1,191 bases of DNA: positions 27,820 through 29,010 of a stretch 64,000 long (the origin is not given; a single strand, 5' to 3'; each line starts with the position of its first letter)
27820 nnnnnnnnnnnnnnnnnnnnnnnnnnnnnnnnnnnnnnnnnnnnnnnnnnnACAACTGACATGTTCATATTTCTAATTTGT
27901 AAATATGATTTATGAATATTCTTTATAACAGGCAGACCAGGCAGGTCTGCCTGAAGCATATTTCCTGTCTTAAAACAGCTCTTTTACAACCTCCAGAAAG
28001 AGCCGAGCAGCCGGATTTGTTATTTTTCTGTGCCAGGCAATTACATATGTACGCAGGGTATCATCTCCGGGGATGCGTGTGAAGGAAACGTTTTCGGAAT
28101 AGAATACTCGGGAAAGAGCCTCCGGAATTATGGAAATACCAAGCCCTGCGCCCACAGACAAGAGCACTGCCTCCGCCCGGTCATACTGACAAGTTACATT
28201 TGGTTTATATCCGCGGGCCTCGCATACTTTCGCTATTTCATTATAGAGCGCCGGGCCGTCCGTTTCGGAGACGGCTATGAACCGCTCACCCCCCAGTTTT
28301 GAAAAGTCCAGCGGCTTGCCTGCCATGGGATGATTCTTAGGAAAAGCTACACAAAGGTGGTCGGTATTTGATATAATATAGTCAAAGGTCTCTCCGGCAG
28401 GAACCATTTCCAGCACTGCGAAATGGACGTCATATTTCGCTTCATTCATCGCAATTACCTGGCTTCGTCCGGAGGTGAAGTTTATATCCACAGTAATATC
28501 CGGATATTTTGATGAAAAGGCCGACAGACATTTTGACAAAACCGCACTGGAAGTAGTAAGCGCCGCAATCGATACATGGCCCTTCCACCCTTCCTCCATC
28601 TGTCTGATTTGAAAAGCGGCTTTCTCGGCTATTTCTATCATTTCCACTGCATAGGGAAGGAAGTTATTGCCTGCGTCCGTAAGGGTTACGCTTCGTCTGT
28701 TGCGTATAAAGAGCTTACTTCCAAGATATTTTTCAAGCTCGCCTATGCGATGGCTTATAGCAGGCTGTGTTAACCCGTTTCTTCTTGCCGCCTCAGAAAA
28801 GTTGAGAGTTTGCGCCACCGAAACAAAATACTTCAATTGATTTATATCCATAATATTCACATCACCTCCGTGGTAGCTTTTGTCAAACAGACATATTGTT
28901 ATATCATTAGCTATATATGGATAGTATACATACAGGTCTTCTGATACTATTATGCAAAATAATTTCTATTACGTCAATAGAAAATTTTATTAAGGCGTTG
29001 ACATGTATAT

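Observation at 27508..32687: Second, strongly diverged transhydroxylase-like Mo enzyme with its own LysR regulator and cupin partner: substrate unknown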

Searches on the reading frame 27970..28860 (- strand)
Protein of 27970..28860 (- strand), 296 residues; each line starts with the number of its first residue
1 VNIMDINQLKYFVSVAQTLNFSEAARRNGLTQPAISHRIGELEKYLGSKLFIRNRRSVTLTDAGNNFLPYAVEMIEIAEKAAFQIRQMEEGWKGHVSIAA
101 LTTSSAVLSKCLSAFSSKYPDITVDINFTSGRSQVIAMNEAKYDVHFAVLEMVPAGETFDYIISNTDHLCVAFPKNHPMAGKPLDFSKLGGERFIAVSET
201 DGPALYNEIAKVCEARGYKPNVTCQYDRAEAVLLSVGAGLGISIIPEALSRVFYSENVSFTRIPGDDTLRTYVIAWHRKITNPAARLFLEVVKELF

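Call 4: search_protein_families(library=pfam, proteins=[window:27970-28860:-])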
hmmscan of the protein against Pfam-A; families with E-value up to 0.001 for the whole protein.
window:27970-28860:- (296 aa): 2 families
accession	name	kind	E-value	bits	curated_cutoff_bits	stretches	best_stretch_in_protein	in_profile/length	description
PF03466.25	LysR_substrate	-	1.4e-28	100.2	28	1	90-295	2-207/209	LysR substrate binding domain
PF00126.33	HTH_1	-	9.9e-23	80.3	26.6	1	6-64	1-59/60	Bacterial regulatory helix-turn-helix protein, lysR family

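Call 5: search_protein_families(library=ncbifam, proteins=[window:27970-28860:-])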
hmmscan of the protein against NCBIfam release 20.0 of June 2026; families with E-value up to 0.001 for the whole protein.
window:27970-28860:- (296 aa): 54 families (the best 25 are shown)
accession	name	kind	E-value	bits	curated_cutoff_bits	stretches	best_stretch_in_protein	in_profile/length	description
NF045775.1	acetoin_reg_AlsR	exception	1.8e-49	168.8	430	1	4-293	1-289/290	acetoin biosynthesis transcriptional regulator AlsR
NF040786.1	LysR_Sec_metab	equivalog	5.2e-45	153.7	250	1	4-294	1-296/298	selenium metabolism-associated LysR family transcriptional regulator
NF047520.1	trans_act_CidR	equivalog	5.6e-42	143.9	415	1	4-294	1-290/292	cidABC operon transcriptional activator CidR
NF053705.1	TransRegGltCGpos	equivalog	9.6e-41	139.9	350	1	4-296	1-293/300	glutamate biosynthesis transcriptional regulator GltC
NF007385.0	PRK09906.1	equivalog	1.9e-38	132.3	356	1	4-295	1-290/296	DNA-binding transcriptional regulator HcaR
NF007439.0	PRK09986.1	equivalog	2.6e-37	128.8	290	1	4-291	7-293/296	LysR family transcriptional regulator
TIGR03339.1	phn_lysR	subfamily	1.3e-33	116.5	341.1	1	8-291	1-278/279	aminoethylphosphonate catabolism associated LysR family transcriptional regulator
NF008722.0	PRK11716.1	equivalog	9.7e-28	97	246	1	4-289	1-287/293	HTH-type transcriptional activator IlvY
NF008416.0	PRK11242.1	equivalog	1.5e-27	96.7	277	1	6-294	3-289/300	transcriptional regulator CynR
NF047711.1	PutUtilRegPtrR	equivalog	2.5e-22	79.3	400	1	4-291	1-281/283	putrescine utilization regulator PtrR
NF045990.1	TransRegCbbRRhodb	equivalog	7.3e-22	77.8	450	1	4-246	6-248/304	LysR family regulator CbbR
TIGR02424.1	TF_pcaQ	equivalog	6.8e-21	74.4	303.8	1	8-189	7-190/300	pca operon transcription factor PcaQ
NF007307.0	PRK09791.1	equivalog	3.1e-20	72.5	336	1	4-138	5-136/302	LysR family transcriptional regulator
NF008352.0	PRK11139.1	subfamily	3.4e-20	72.4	288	1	6-132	8-133/305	transcriptional regulator GcvA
NF008294.1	PRK11074.1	equivalog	4.7e-20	72.2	345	1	7-290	5-286/300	DNA-binding transcriptional activator PunR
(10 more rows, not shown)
